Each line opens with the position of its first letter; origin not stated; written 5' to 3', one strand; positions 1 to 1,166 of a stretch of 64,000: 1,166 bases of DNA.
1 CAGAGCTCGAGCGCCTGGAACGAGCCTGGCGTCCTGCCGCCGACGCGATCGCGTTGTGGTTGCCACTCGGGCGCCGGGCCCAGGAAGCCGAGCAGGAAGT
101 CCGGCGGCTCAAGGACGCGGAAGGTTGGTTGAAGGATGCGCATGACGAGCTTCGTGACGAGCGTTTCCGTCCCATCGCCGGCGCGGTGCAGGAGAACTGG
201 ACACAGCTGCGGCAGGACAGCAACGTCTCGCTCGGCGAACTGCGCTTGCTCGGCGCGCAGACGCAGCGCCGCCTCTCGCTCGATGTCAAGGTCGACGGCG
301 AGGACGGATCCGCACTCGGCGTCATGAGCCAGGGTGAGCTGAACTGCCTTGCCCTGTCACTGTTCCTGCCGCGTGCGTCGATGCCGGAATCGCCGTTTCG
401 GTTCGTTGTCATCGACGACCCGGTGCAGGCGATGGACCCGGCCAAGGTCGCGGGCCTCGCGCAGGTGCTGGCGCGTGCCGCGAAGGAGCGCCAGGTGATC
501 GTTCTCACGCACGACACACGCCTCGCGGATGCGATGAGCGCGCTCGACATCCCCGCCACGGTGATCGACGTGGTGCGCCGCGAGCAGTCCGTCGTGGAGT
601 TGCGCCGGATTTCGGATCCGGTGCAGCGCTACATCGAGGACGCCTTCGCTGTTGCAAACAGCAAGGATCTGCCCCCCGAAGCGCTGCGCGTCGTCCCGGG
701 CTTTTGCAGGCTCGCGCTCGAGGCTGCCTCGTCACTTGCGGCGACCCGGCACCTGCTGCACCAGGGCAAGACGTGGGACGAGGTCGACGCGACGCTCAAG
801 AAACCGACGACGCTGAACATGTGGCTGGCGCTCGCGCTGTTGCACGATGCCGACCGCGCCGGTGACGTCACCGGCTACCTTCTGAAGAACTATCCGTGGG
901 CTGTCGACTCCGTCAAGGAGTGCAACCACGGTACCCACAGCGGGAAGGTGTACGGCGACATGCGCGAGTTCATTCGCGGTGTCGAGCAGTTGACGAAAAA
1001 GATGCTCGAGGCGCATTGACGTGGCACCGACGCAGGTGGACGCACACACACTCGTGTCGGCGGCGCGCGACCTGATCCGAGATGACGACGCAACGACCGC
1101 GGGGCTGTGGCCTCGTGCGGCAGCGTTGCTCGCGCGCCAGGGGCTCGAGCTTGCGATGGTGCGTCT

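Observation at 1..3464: Edge-truncated operon: SMC-like ABC ATPase, small helical protein, coiled-coil PD-(D/E)xK protein and YbjN-like protein - candidate uncharacterised DNA-surveillance or defence module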

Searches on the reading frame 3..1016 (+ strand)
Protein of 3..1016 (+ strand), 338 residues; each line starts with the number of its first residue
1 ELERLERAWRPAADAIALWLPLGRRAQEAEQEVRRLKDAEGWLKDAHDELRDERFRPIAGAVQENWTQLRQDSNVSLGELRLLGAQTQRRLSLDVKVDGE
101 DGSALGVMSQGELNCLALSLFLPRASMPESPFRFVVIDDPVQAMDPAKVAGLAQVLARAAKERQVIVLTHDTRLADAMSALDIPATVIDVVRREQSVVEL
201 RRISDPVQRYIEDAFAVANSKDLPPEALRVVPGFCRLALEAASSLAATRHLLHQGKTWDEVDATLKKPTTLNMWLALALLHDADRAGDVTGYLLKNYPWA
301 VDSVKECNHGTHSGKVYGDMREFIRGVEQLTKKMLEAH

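Call 7: search_protein_families(library=pfam, proteins=[window:3-1016:+], max_evalue=1)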
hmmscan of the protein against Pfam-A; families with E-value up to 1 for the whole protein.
window:3-1016:+ (338 aa): 4 families
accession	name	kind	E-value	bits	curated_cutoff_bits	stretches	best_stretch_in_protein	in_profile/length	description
PF02463.25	SMC_N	-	1.2e-08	35.1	40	1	24-180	101-207/220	RecF/RecN/SMC N terminal domain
PF13304.12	AAA_21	-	3.9e-07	30.9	27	1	60-175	220-303/304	AAA domain, putative AbiEii toxin, Type IV TA system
PF13166.12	AAA_13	-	7.1e-05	22.1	36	1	101-174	492-573/713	AAA domain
PF10088.15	DUF2326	-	0.046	13.8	28.7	1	90-178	22-109/141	Uncharacterised protein conserved in bacteria (DUF2326)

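Call 8: search_protein_families(library=padloc, proteins=[window:3-1016:+], max_evalue=1)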
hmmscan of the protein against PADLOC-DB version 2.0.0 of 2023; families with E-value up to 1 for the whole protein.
window:3-1016:+ (338 aa): 33 families (the best 25 are shown)
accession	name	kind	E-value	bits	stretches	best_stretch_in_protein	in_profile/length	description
PDLC04135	mad3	-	9.6e-14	49.7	1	27-180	191-331/374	mads_3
PDLC04891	PDC-S06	-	4.6e-13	46.5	1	89-192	605-710/858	-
PDLC03859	LmuB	-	1.4e-11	42.4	1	28-179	446-593/611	-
PDLC03865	LmuB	-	3e-11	40.3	1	102-173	899-976/1007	-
PDLC04178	HEC-01A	-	6.4e-11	39.9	1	107-214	264-367/399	-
PDLC04888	PDC-S06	-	1.5e-08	31.3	1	105-179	621-694/851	-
PDLC04175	HEC-01A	-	3.6e-08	30.9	1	107-212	248-345/363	-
PDLC04893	PDC-S06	-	5.5e-08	29.7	1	93-177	605-690/862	-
PDLC04177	HEC-01A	-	1e-07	29.4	1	108-205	277-367/393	-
PDLC04892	PDC-S06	-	3.6e-07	26.9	1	106-178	612-681/843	-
PDLC02980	AriA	-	4.1e-07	28.2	1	98-174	228-302/304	-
PDLC04174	HEC-01A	-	6.9e-06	23.5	1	106-215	145-247/264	-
PDLC04182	HEC-01A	-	8.3e-06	23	1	106-182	284-358/406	-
PDLC04895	PDC-S06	-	4.4e-05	20.2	1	108-194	562-655/784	-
PDLC04889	PDC-S06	-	0.00016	18.4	1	106-172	416-483/693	-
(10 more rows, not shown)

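Call 9: search_protein_families(library=ncbifam, proteins=[window:3-1016:+], max_evalue=1)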
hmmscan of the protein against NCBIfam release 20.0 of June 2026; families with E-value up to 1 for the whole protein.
window:3-1016:+ (338 aa): 22 families
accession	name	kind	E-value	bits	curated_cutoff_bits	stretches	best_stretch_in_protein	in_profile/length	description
TIGR02857.1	CydD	equivalog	0.00023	20.3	435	1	95-178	450-523/529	thiol reductant ABC exporter subunit CydD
TIGR02868.1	CydC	equivalog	0.001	17.8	329.05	1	108-171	472-529/530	thiol reductant ABC exporter subunit CydC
NF010068.0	PRK13548.1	equivalog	0.0021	17.2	261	1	107-176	137-207/261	heme ABC transporter ATP-binding protein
TIGR03411.1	urea_trans_UrtD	equivalog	0.0024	17.5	304.1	1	101-178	137-208/242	urea ABC transporter ATP-binding protein UrtD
NF010402.0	PRK13826.1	subfamily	0.0031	15.4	1317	1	162-216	252-306/1102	Dtr system oriT relaxase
NF040873.1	AztA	equivalog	0.0055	16.3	220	1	134-176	140-183/191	zinc ABC transporter ATP-binding protein AztA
TIGR00972.1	3a0107s01c2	equivalog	0.023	14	343.2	1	135-179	166-210/248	phosphate ABC transporter ATP-binding protein PstB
TIGR00606.1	rad50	subfamily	0.026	12.2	453.75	1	135-199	1227-1297/1311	DNA repair protein Rad50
TIGR02768.1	TraA_Ti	equivalog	0.03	12.6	590.45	1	152-215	219-283/751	Ti-type conjugative transfer relaxase TraA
NF010061.0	PRK13538.1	equivalog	0.032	13.7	195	1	132-176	152-196/211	cytochrome c biogenesis heme-transporting ATPase CcmA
TIGR03375.1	type_I_sec_LssB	subfamily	0.04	12.2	693.1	1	133-174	623-664/696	type I secretion system permease/ATPase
NF008039.0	PRK10771.1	equivalog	0.045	13.1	298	1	106-179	128-195/234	thiamine ABC transporter ATP-binding protein ThiQ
TIGR02982.1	heterocyst_DevA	subfamily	0.049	13.2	295.8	1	133-176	161-206/220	ABC exporter ATP-binding subunit, DevA family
TIGR02673.1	FtsE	equivalog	0.053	13.2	264.85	1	133-180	157-205/214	cell division ATP-binding protein FtsE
TIGR01166.1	cbiO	subfamily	0.058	12.9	211.8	1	133-175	147-190/190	cobalt ABC transporter, ATP-binding protein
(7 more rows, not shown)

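Call 11: find_homologous_proteins(query=window:3-1016:+)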
Query window:3-1016:+ (338 aa): 827 proteins with E <= 0.001 among 8000 candidates; the best 120 are listed.
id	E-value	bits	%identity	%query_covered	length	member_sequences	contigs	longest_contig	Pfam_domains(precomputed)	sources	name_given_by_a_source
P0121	1.4e-186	637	86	99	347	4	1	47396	PF02463.26,PF13304.13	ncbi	ncbi:MAG: AAA family ATPase, partial [Candidatus Dormibacteria bacterium]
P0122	6.8e-186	635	85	100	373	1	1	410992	PF02463.26,PF13304.13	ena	-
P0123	1.2e-173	595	82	100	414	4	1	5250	PF02463.26,PF13304.13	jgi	jgi:hypothetical protein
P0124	1.8e-171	588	81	99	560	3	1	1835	PF02463.26,PF13304.13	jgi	jgi:ABC-type molybdenum transport system ATPase subunit/photorepair protein PhrA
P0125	4.3e-162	557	77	99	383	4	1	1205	PF02463.26,PF13304.13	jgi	jgi:hypothetical protein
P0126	1.1e-153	529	84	85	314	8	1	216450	PF02463.26,PF13304.13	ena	-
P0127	1.4e-139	483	68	100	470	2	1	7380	PF02463.26,PF13304.13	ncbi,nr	ncbi:MAG TPA: hypothetical protein VJU79_09050, partial [Candidatus Dormibacteraeota bacterium]|nr:h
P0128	1.8e-137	476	83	79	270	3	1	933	PF02463.26,PF13166.13,PF13304.13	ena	-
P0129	2.6e-118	413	82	68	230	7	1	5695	PF02463.26,PF13304.13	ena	-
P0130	9.3e-117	408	61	94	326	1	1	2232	PF02463.26,PF13304.13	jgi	jgi:hypothetical protein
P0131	1.4e-115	404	82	67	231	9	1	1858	PF02463.26,PF13304.13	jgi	jgi:hypothetical protein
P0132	4.3e-109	383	83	63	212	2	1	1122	-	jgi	jgi:hypothetical protein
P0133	6.4e-108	379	89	60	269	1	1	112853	PF02463.26,PF13304.13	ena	-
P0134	9.6e-107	375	79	64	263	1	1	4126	PF02463.26,PF13304.13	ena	-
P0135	1.6e-105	371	81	62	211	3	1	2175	-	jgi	jgi:hypothetical protein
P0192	9.3e-87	309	49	99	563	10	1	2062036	-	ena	-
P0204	8.0e-86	306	50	99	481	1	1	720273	PF02463.26,PF13304.13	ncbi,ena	-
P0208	1.3e-85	305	53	94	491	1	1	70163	PF02463.26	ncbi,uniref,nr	ncbi:hypothetical protein DQ238_18885 [Geodermatophilus sp. TF02-6]|uniref:hypothetical protein n=1 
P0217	3.0e-85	304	52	92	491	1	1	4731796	PF02463.26,PF13304.13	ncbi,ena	-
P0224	6.7e-85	303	48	99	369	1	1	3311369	PF02463.26,PF13304.13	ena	-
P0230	1.1e-84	302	49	98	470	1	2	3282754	PF02463.26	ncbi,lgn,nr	ncbi:MAG: hypothetical protein M5U27_05210 [Gaiella sp.]|nr:hypothetical protein [Gaiella sp.]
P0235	2.0e-84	302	47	99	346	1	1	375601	PF02463.26,PF13304.13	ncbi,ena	-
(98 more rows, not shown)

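Call 30: find_encoding_contigs(protein=P0217, flank=7000, max_places=2)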
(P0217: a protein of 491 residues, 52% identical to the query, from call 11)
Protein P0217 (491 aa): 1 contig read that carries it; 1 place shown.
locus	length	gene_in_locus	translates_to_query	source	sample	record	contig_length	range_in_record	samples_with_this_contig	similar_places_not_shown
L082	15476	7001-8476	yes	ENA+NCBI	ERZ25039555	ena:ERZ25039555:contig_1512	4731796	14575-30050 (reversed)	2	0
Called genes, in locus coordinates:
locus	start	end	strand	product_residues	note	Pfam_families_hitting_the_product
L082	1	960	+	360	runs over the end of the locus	PF00190:Cupin_1, PF07883:Cupin_2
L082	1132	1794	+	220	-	PF00106:adh_short, PF13561:adh_short_C2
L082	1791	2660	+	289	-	PF00892:EamA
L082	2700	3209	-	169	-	PF08327:AHSA1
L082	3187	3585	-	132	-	PF12840:HTH_20, PF13412:HTH_24 (weak)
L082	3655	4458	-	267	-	PF01427:Peptidase_M15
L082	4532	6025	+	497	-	-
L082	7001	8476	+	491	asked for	PF02463:SMC_N (weak), PF13304:AAA_21 (weak)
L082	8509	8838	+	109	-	-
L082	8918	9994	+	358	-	PF01546:Peptidase_M20, PF07687:M20_dimer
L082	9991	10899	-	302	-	PF01435:Peptidase_M48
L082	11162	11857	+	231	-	-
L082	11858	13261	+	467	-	PF28123:DUF8370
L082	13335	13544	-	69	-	-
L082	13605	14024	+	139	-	PF22557:DuOB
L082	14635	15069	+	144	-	PF04343:DUF488, PF22751:DUF488-N3a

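Call 31: find_encoding_contigs(protein=P0230, flank=7000, max_places=2)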
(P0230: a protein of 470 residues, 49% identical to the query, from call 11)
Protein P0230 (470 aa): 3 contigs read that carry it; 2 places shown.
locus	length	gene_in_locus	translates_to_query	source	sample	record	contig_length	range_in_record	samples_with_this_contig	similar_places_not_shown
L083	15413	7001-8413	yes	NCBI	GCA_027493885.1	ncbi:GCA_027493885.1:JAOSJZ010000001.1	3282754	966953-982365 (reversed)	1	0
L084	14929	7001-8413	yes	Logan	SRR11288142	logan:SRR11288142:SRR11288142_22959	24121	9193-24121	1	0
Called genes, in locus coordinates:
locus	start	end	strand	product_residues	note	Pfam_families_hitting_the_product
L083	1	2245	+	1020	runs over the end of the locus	PF04851:ResIII (faint)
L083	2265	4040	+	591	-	PF13086:AAA_11, PF13245:AAA_19, PF13604:AAA_30, PF13538:UvrD_C_2 (faint), PF13087:AAA_12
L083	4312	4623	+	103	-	-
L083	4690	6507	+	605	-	PF00580:UvrD-helicase (faint), PF13604:AAA_30 (weak), PF01443:Viral_helicase1 (faint), PF13245:AAA_19, PF13401:AAA_22 (faint), PF13361:UvrD_C, PF13538:UvrD_C_2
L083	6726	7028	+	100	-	PF02463:SMC_N, PF13175:AAA_15, PF13476:AAA_23, PF13555:AAA_29 (weak)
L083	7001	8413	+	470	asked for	PF02463:SMC_N (weak)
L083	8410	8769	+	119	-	-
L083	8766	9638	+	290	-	-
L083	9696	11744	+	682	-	PF04851:ResIII, PF00270:DEAD, PF00271:Helicase_C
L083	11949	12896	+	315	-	PF02481:DNA_processg_A, PF18306:LDcluster4 (weak)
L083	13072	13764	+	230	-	-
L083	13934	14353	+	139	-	-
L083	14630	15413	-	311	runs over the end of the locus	PF20208:ARPP-1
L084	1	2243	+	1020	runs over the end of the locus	PF04851:ResIII (faint)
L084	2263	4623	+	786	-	PF13086:AAA_11, PF13245:AAA_19, PF13604:AAA_30 (weak), PF13087:AAA_12, PF13538:UvrD_C_2 (weak)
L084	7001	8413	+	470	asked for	PF02463:SMC_N (weak)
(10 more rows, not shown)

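Call 32: find_encoding_contigs(protein=P0192, flank=7000, max_places=2)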
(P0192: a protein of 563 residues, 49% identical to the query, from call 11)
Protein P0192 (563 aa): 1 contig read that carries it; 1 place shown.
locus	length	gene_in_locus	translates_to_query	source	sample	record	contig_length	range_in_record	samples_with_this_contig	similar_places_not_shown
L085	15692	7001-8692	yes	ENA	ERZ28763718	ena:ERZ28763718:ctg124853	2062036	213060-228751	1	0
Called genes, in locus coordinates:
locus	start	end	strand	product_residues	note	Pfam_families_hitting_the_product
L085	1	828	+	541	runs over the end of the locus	PF22679:T1R_D3-like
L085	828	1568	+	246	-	PF01863:YgjP-like, PF10263:SprT-like (weak)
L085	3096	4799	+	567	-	-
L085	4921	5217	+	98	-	PF02463:SMC_N, PF13175:AAA_15, PF13476:AAA_23, PF13555:AAA_29 (weak)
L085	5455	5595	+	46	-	-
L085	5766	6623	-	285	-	PF13276:HTH_21, PF00665:rve, PF13683:rve_3, PF13333:rve_2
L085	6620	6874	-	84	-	PF01527:HTH_Tnp_1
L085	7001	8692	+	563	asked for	-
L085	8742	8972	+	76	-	PF13683:rve_3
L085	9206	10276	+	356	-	-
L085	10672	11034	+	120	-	PF13276:HTH_21 (weak)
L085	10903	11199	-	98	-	-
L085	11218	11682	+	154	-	-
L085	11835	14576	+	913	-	PF12419:DUF3670, PF00176:SNF2-rel_dom, PF00271:Helicase_C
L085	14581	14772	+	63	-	-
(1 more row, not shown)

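Call 62: find_encoding_contigs(protein=P0208, flank=8000, max_places=1)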
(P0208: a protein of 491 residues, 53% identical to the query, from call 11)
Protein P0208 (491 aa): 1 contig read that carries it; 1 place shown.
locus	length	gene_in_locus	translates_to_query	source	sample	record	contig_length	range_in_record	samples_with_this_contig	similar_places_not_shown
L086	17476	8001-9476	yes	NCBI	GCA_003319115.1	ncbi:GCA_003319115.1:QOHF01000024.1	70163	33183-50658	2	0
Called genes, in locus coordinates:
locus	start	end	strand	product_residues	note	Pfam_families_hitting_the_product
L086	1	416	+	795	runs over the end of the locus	PF00933:Glyco_hydro_3, PF01915:Glyco_hydro_3_C, PF14310:Fn3-like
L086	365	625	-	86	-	-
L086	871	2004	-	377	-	PF26003:Integrase_N_phage, PF00589:Phage_integrase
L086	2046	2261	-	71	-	PF12728:HTH_17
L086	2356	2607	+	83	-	-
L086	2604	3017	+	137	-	PF01850:PIN (weak)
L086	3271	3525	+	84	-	-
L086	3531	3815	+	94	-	-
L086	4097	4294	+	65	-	-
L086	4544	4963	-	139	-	PF00580:UvrD-helicase, PF13245:AAA_19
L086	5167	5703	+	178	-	-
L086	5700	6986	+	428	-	PF00929:RNase_T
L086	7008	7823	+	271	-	PF02463:SMC_N (weak), PF13175:AAA_15 (weak), PF13476:AAA_23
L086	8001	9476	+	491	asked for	PF02463:SMC_N (weak)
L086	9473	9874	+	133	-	-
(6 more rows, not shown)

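Call 63: find_encoding_contigs(protein=P0204, flank=8000, max_places=1)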
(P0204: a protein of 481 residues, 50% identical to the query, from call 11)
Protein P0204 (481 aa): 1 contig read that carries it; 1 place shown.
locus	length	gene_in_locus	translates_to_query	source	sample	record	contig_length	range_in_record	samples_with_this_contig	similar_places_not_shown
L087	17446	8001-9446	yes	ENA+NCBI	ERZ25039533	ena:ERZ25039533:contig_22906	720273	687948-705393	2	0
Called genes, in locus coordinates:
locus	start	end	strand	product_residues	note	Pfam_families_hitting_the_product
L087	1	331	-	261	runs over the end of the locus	PF01841:Transglut_core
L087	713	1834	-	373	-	-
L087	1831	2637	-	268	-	-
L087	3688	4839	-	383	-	PF07726:AAA_3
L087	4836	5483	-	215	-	-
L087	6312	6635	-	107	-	PF04255:DUF433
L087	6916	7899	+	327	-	-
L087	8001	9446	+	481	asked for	PF02463:SMC_N (weak), PF13304:AAA_21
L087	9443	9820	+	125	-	-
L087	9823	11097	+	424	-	-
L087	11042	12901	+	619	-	PF12705:PDDEXK_1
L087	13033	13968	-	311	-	-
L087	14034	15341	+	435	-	PF00580:UvrD-helicase, PF13245:AAA_19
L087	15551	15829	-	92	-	PF10387:DUF2442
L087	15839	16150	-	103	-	PF13711:DUF4160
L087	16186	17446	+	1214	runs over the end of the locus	PF13482:RNase_H_2, PF13086:AAA_11, PF13245:AAA_19, PF13604:AAA_30, PF13087:AAA_12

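Call 64: find_encoding_contigs(protein=P0224, flank=8000, max_places=1)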
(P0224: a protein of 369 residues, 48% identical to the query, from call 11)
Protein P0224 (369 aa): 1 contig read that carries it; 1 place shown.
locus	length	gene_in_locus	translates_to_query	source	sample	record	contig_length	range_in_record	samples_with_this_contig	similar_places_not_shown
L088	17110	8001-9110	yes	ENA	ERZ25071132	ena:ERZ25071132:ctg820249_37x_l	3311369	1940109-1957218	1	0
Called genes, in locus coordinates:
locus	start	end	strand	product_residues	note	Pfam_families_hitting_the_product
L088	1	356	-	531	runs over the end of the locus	PF02652:Lactate_perm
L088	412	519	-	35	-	-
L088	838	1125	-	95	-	-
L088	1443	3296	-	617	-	PF13522:GATase_6, PF13537:GATase_7, PF01380:SIS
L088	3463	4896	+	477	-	-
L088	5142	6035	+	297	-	PF01548:DEDD_Tnp_IS110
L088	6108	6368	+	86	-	-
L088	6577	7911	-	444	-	PF13701:DDE_Tnp_1_4, PF01609:DDE_Tnp_1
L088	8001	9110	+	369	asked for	PF02463:SMC_N, PF13304:AAA_21 (weak)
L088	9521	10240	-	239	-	PF01553:Acyltransferase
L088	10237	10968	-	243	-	PF02224:Cytidylate_kin, PF13189:Cytidylate_kin2 (faint)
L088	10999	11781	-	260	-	PF01479:S4, PF00849:PseudoU_synth_2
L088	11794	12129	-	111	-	-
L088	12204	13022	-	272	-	PF00551:Formyl_trans_N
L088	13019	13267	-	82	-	PF02609:Exonuc_VII_S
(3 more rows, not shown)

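Call 65: find_encoding_contigs(protein=P0235, flank=8000, max_places=1)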
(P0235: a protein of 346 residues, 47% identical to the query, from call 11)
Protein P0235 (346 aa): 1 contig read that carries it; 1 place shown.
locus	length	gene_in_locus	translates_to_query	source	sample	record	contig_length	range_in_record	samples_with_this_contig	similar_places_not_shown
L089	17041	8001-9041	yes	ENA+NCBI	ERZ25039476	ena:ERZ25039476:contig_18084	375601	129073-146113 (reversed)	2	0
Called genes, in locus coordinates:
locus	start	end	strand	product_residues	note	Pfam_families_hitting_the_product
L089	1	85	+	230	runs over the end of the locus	PF06197:DUF998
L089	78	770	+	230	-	PF01323:DSBA, PF22234:Rv2466c-like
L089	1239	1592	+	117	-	PF07398:MDMPI_C, PF02036:SCP2 (faint)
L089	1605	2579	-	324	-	PF08240:ADH_N, PF00107:ADH_zinc_N, PF13602:ADH_zinc_N_2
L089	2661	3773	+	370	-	PF00989:PAS, PF08448:PAS_4 (weak), PF13188:PAS_8 (faint), PF13426:PAS_9, PF00512:HisKA, PF02518:HATPase_c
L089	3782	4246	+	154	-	PF07617:DUF1579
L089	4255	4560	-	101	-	PF06170:DUF983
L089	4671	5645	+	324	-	PF01544:CorA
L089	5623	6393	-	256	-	-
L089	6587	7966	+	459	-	PF13175:AAA_15 (weak), PF13476:AAA_23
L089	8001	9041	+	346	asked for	PF02463:SMC_N (weak), PF13304:AAA_21 (weak)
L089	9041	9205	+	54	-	-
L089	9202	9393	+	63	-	-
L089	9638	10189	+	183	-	PF13424:TPR_12 (faint), PF07719:TPR_2 (faint)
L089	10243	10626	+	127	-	PF13581:HATPase_c_2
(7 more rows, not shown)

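Call 82: search_protein_families(library=pfam, proteins=[L087:9823-11094:+], max_evalue=0.01)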
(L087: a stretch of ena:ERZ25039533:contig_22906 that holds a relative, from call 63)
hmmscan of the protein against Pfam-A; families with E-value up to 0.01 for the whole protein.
L087:9823-11094:+ (424 aa): 1 family
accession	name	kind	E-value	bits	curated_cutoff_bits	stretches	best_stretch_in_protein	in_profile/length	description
PF13361.12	UvrD_C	-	0.00053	20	25.6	1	264-344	29-103/350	UvrD-like helicase C-terminal domain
